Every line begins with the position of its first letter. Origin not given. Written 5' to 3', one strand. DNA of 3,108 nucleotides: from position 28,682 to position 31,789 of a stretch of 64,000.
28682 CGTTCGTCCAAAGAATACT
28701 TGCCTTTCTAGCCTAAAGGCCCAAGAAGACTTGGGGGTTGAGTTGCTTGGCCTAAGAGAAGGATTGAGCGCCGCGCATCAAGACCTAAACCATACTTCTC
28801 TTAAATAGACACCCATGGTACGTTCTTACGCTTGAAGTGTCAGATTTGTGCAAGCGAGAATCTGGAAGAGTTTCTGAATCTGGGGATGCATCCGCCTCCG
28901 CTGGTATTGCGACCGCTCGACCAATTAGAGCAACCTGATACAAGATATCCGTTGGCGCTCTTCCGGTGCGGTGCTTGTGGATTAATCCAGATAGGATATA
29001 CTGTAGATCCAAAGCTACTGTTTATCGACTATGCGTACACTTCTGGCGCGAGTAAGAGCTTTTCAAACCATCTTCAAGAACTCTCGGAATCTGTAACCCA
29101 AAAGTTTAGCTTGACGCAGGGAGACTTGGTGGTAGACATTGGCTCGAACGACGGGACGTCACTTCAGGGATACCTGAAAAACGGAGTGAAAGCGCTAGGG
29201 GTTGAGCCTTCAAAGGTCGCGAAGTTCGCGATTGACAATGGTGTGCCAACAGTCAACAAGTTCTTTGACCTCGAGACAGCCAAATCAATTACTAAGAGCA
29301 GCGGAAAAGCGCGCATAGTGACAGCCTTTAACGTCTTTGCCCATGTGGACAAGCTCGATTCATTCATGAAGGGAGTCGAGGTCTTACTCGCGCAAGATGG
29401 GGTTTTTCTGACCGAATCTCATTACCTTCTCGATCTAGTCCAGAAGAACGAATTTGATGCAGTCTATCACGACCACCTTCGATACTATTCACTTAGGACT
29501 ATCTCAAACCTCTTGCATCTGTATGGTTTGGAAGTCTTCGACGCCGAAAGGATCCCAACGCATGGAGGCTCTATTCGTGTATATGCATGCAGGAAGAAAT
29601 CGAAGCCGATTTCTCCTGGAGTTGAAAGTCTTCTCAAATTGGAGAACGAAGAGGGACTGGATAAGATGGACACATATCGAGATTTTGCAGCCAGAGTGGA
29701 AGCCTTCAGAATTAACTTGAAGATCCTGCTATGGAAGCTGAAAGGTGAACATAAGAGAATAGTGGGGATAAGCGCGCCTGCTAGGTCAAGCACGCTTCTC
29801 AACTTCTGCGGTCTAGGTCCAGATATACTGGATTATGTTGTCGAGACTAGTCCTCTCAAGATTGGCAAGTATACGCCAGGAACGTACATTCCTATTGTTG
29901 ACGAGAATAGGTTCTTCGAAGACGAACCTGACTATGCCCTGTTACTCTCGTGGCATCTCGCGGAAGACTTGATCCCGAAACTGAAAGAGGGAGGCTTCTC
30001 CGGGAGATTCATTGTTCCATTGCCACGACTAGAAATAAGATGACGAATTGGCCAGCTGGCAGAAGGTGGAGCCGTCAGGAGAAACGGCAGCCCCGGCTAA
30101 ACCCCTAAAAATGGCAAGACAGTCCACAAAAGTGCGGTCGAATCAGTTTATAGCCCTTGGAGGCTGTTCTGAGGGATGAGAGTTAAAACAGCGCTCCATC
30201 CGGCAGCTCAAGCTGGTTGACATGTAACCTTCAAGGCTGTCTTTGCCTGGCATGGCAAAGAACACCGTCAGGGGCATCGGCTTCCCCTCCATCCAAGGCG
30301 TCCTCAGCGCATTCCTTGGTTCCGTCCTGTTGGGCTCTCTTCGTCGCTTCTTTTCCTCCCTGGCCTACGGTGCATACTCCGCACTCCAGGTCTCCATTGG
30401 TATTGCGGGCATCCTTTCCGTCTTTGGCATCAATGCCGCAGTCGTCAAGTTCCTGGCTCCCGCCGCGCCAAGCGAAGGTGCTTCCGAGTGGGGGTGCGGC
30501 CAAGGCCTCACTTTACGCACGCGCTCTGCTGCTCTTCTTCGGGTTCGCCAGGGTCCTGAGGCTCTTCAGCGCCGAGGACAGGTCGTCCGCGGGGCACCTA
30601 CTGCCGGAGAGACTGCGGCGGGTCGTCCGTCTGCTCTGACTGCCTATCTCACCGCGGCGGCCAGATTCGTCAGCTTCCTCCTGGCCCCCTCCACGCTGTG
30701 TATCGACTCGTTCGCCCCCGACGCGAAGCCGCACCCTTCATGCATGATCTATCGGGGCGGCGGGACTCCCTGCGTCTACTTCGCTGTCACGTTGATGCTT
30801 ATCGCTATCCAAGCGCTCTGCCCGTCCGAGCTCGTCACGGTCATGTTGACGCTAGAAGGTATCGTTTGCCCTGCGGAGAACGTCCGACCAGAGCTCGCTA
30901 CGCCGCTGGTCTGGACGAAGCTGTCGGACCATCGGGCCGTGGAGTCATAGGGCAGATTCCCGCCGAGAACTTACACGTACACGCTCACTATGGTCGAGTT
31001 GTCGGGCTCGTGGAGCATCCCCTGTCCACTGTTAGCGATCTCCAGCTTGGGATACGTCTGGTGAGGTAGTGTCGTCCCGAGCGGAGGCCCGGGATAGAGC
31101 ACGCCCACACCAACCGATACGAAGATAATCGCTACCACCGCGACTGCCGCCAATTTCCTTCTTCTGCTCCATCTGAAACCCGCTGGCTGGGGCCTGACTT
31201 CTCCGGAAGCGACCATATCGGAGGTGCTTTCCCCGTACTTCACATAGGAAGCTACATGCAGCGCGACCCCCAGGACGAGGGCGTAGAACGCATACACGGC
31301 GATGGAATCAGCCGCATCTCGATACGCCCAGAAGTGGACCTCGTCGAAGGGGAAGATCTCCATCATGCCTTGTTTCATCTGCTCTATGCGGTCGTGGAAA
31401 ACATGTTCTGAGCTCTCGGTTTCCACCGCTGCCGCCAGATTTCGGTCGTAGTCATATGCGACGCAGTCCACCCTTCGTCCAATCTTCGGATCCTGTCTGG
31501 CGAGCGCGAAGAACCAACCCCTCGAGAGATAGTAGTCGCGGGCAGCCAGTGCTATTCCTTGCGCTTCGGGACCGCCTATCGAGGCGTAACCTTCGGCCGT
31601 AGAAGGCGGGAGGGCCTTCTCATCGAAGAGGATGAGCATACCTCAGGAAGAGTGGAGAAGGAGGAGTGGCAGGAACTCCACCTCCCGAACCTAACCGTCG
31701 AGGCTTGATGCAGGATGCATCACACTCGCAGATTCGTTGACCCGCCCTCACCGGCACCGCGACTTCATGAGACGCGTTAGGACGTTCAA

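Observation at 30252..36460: Five copies of the 3' end of a Wzx-like flippase gene, four as remnants, interleaved with toxin-antitoxin cassettes: cassette array or scars of repeated island replacement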

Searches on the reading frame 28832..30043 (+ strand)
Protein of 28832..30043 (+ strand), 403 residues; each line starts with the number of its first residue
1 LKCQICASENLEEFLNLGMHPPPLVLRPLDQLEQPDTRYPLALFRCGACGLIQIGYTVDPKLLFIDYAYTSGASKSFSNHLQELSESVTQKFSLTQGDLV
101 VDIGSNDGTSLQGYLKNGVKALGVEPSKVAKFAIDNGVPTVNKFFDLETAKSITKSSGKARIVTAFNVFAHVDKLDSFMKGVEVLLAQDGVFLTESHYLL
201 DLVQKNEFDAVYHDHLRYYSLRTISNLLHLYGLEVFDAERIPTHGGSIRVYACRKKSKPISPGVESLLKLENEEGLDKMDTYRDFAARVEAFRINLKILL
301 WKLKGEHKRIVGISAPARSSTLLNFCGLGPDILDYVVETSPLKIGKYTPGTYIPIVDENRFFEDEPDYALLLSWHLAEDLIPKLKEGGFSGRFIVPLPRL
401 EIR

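Call 8: search_protein_families(library=pfam, proteins=[window:28832-30043:+], max_evalue=0.01)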
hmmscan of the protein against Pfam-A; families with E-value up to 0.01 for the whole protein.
window:28832-30043:+ (403 aa): 4 families
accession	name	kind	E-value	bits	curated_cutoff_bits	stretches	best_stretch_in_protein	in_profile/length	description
PF08484.17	Methyltransf_14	-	2.5e-50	170.8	23.5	1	242-398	1-160/160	C-methyltransferase C-terminal domain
PF08421.16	Methyltransf_13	-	1.5e-16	60.7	31.3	1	3-64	1-62/62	Putative zinc binding domain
PF13489.12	Methyltransf_23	-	6.4e-16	59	27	1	87-235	11-161/164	Methyltransferase domain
PF08242.18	Methyltransf_12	-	6.1e-06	27.3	30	1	101-192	1-98/98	Methyltransferase domain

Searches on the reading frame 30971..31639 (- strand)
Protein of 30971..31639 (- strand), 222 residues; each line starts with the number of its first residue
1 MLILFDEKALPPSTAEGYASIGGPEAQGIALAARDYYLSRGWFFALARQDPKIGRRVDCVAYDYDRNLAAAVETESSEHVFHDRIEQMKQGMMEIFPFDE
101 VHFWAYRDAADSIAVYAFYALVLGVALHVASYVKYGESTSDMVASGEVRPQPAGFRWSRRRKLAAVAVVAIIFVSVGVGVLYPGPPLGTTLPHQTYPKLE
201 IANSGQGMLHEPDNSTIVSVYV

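Call 7: search_protein_families(library=pfam, proteins=[window:30971-31639:-], max_evalue=0.01)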
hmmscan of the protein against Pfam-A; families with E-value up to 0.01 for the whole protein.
window:30971-31639:- (222 aa): 0 families

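Call 74: search_protein_families(library=ncbifam, proteins=[window:30971-31639:-], max_evalue=0.01)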
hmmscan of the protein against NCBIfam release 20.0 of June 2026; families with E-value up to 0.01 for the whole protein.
window:30971-31639:- (222 aa): 0 families

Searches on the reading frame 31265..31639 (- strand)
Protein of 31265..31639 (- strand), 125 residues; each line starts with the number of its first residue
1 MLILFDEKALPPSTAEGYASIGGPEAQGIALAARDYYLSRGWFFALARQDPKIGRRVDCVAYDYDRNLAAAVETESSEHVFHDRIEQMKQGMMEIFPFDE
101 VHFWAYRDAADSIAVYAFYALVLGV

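Call 59: search_protein_families(library=pfam, proteins=[window:31268-31639:-], max_evalue=1)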
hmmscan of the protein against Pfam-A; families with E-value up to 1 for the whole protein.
seq(124 aa): 0 families

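Call 67: search_protein_representatives(protein=window:31265-31639:-)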
Query: 125 residues. Proteins with E-value up to 0.001 (for the whole library): 18; up to 1e-10: 11; up to 1e-30: 3. The best 18 are listed.
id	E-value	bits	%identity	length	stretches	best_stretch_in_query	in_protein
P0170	4.6e-78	275.2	100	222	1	1-125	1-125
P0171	1.5e-49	183.1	78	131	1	10-113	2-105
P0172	2.7e-43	162.9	68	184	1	7-114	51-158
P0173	2.0e-19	85.8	48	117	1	7-102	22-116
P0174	3.2e-19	85.2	47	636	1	8-108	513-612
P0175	3.8e-14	68.8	45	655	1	17-109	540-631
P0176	2.2e-13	66.4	39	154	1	11-103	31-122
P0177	1.9e-12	63.3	43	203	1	10-102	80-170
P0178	1.9e-12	63.3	40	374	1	11-100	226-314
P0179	3.1e-12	62.6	40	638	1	18-113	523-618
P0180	1.8e-11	60.2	41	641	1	21-103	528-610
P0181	1.1e-08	51.2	43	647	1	18-105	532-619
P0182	7.6e-08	48.4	41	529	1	14-117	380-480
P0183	6.0e-06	42.3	48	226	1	21-83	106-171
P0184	1.8e-05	40.8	56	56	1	42-80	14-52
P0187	7.0e-04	35.6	35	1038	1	18-107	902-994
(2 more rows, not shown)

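Call 68: search_protein_families(library=pfam, proteins=[P0174, P0175, P0179, P0178, P0182, P0187, P0172, P0177], max_evalue=0.01)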
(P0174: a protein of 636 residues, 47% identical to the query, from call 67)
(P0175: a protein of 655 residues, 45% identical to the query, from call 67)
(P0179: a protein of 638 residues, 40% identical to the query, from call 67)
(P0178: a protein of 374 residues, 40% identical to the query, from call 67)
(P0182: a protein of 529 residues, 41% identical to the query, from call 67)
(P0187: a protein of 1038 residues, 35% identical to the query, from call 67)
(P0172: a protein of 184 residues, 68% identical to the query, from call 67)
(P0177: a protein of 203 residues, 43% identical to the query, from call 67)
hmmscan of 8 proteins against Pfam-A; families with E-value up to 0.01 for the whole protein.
P0174 (636 aa): 4 families
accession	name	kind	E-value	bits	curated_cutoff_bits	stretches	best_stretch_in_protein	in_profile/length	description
PF10412.15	TrwB_AAD_bind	-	2.5e-10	40.2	20.5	2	256-319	223-286/387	Type IV secretion-system coupling protein DNA-binding domain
PF12696.13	TraG-D_C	-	1.4e-06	28.7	22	1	278-343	1-70/126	TraM recognition site of TraD and TraG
PF13401.12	AAA_22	-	1.9e-06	28.7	27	0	12-59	6-48/130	AAA domain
PF13191.12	AAA_16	-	6.2e-06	27.3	32.6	1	10-51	23-63/167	AAA ATPase domain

P0175 (655 aa): 3 families
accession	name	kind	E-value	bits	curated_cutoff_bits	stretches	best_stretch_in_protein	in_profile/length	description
PF12696.13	TraG-D_C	-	1.5e-07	31.8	22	1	288-352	1-69/126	TraM recognition site of TraD and TraG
PF13401.12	AAA_22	-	9.3e-05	23.2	27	0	18-64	6-46/130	AAA domain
PF01935.23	DUF87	-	0.00018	22.1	23.2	1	15-247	21-213/220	Helicase HerA, central domain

P0179 (638 aa): 7 families
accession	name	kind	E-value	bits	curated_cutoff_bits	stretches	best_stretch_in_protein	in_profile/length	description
PF12696.13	TraG-D_C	-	6.6e-09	36.2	22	1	278-349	2-75/126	TraM recognition site of TraD and TraG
PF02534.20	T4SS-DNA_transf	-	1.1e-05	24.9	20.1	0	263-321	289-347/468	Type IV secretory system Conjugative DNA transfer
PF10412.15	TrwB_AAD_bind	-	2e-05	24.1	20.5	1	253-320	222-288/387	Type IV secretion-system coupling protein DNA-binding domain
PF01935.23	DUF87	-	4.7e-05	24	23.2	1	10-211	22-174/220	Helicase HerA, central domain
PF13401.12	AAA_22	-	0.00043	21.1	27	0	13-65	7-54/130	AAA domain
PF13245.12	AAA_19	-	0.002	18.7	25.1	0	12-41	12-41/134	AAA domain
PF00005.33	ABC_tran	-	0.0033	18.5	25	0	17-99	16-83/137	ABC transporter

P0178 (374 aa): 4 families
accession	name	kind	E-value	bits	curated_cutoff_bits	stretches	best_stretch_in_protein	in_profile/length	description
PF12696.13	TraG-D_C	-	1.4e-06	28.6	22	1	2-70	3-75/126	TraM recognition site of TraD and TraG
PF10412.15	TrwB_AAD_bind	-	0.00026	20.4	20.5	1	4-43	249-288/387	Type IV secretion-system coupling protein DNA-binding domain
PF13412.12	HTH_24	-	0.001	19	21.9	1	164-203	8-48/48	Winged helix-turn-helix DNA-binding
PF01978.25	TrmB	-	0.0027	17.9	25.6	1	167-208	17-58/68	Sugar-specific transcriptional regulator TrmB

P0182 (529 aa): 4 families
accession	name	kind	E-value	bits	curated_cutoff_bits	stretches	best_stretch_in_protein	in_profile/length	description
PF12696.13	TraG-D_C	-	5.7e-07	29.9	22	1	150-218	1-71/126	TraM recognition site of TraD and TraG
PF10412.15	TrwB_AAD_bind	-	0.00037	19.9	20.5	1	131-219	225-318/387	Type IV secretion-system coupling protein DNA-binding domain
PF12802.13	MarR_2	-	0.0046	17.5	27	0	314-363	6-57/61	MarR family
PF14377.11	UBM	-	0.0057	16.5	23.3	0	188-203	14-29/35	Ubiquitin binding region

P0187 (1038 aa): 11 families
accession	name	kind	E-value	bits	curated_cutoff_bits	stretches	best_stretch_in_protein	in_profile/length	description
PF10412.15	TrwB_AAD_bind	-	3.7e-11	43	20.5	2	635-722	222-313/387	Type IV secretion-system coupling protein DNA-binding domain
PF12696.13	TraG-D_C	-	6.1e-10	39.6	22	1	658-722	1-69/126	TraM recognition site of TraD and TraG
PF02534.20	T4SS-DNA_transf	-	1.9e-08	34.1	20.1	1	607-701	256-346/468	Type IV secretory system Conjugative DNA transfer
PF13401.12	AAA_22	-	2.2e-05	25.2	27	0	400-431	7-33/130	AAA domain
PF01580.24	FtsK_SpoIIIE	-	0.00036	20.5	24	1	389-441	30-81/221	FtsK/SpoIIIE family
PF01935.23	DUF87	-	0.00085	19.9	23.2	1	377-439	1-60/220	Helicase HerA, central domain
PF13191.12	AAA_16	-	0.0027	18.7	32.6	0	400-425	26-51/167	AAA ATPase domain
PF01637.24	ATPase_2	-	0.0031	17.8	33.2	0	401-425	23-47/225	ATPase domain predominantly from Archaea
PF13173.12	AAA_14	-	0.0032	17.9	27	0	402-439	6-39/129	AAA domain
PF00485.24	PRK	-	0.0073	16.6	22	0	403-489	4-93/196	Phosphoribulokinase / Uridine kinase family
PF01443.25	Viral_helicase1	-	0.0087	16.3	21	0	402-461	2-66/228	Viral superfamily 1 RNA helicase core domain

P0172 (184 aa): 5 families
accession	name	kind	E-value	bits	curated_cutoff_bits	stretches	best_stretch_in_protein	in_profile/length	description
PF12802.13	MarR_2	-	7.8e-06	26.4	27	1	3-36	22-55/61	MarR family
PF09339.16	HTH_IclR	-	0.00014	22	22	1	3-32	20-49/52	IclR helix-turn-helix domain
PF01978.25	TrmB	-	0.00075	19.7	25.6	1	4-35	25-56/68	Sugar-specific transcriptional regulator TrmB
PF13412.12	HTH_24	-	0.0032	17.4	21.9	1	3-30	19-46/48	Winged helix-turn-helix DNA-binding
PF25213.1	HVO_A0261_N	-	0.008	16.5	35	0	6-54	29-71/86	HVO_A0261 N-terminal domain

P0177 (203 aa): 2 families
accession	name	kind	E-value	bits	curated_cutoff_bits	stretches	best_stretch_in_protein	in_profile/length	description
PF12802.13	MarR_2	-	0.0012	19.5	27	1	15-67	8-60/61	MarR family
PF01978.25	TrmB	-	0.0069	16.7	25.6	0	20-63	16-58/68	Sugar-specific transcriptional regulator TrmB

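Call 73: search_dna_similar(query=P0174, collection=plasmids, mode=protein, max_evalue=0.001, max_rows=12)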
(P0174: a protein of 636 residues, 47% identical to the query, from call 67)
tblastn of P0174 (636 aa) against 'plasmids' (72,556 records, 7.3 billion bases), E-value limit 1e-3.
Records with a match: 67; places in all: 71; records where one place covers at least 80% of the query: 11.
Best place of each record, by identity: <60% 67.
By first word of the organism name: Sulfolobus 12; Natrinema 12; Haladaptatus 7; Halomontanus 4; Saccharolobus 3; Halalkalicoccus 3; Halococcus 2; Halorubrum 2; Halobaculum 2; Halorussus 2; and 17 more.
By predicted mobility (MOB-suite, as given by PLSDB): non-mobilizable 60; conjugative 6; mobilizable 1.
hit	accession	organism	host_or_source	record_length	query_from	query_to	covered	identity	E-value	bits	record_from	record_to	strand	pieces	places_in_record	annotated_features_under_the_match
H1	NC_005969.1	Sulfolobus tengchongensis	acidic hot spring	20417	9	635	99%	27.7%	1e-51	200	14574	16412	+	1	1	DUF87 domain-containing protein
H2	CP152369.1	Sulfolobus tengchongensis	-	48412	2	635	100%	26.1%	1e-50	197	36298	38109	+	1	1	type IV secretion system DNA-binding domain-containing protein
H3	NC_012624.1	Sulfolobus islandicus Y.N.15.51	-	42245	9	635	99%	26.3%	8e-44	176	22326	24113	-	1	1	type IV secretion system DNA-binding domain-containing protein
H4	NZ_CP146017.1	Sulfolobus tengchongensis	-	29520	2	635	100%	25.7%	6e-50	195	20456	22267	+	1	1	type IV secretion system DNA-binding domain-containing protein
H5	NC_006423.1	Sulfolobus islandicus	-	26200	9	620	96%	26.4%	9e-42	170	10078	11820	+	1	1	type IV secretion system DNA-binding domain-containing protein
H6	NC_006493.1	Sulfolobus sp. NOB8H2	-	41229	9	635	99%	25.7%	3e-43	174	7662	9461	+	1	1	DUF87 domain-containing protein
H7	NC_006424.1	Sulfolobus islandicus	-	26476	2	635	100%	25.4%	7e-52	201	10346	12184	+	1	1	type IV secretion system DNA-binding domain-containing protein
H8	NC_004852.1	Sulfolobus islandicus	-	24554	9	635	99%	24.7%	1e-40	167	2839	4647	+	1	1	ATP-binding protein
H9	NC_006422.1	Sulfolobus islandicus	-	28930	9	592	92%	24.3%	3e-34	147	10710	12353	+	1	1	ATP-binding protein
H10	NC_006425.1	Sulfolobus islandicus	-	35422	9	592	92%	24.1%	3e-31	138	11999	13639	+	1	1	ATP-binding protein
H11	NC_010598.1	Sulfolobus islandicus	-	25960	9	592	92%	24.0%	8e-32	139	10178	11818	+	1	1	type IV secretion system DNA-binding domain-containing protein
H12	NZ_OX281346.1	Thermococcus nautili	-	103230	2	394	62%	30.5%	1e-47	188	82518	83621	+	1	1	ATP-binding protein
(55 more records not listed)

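Call 74: search_protein_families(library=ncbifam, proteins=[P0174], max_evalue=0.01)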
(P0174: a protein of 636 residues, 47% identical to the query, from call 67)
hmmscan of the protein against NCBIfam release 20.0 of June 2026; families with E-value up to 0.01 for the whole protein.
P0174 (636 aa): 6 families
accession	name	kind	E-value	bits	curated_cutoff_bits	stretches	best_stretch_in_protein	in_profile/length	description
NF045973.1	conju_CD1115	equivalog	7.8e-10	38.2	250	1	8-333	21-351/442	VirD4-like conjugal transfer protein, CD1115 family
TIGR03743.1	SXT_TraD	subfamily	8.4e-05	21.2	366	0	271-347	480-560/636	conjugative transfer system coupling protein TraD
TIGR02759.1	TraD_Ftype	equivalog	0.00075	18.4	521.35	0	256-319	386-449/566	type IV conjugative transfer system coupling protein TraD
NF041447.1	TrbC_conju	equivalog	0.0015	17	800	0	7-26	125-144/685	F-type conjugative transfer protein TrbC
NF041326.1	Bacteroid_MobC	subfamily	0.0048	15.3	900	1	272-348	451-530/655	conjugal transfer protein MobC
NF004861.0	PRK06217.1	equivalog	0.007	15.8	203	0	12-39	2-29/183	hypothetical protein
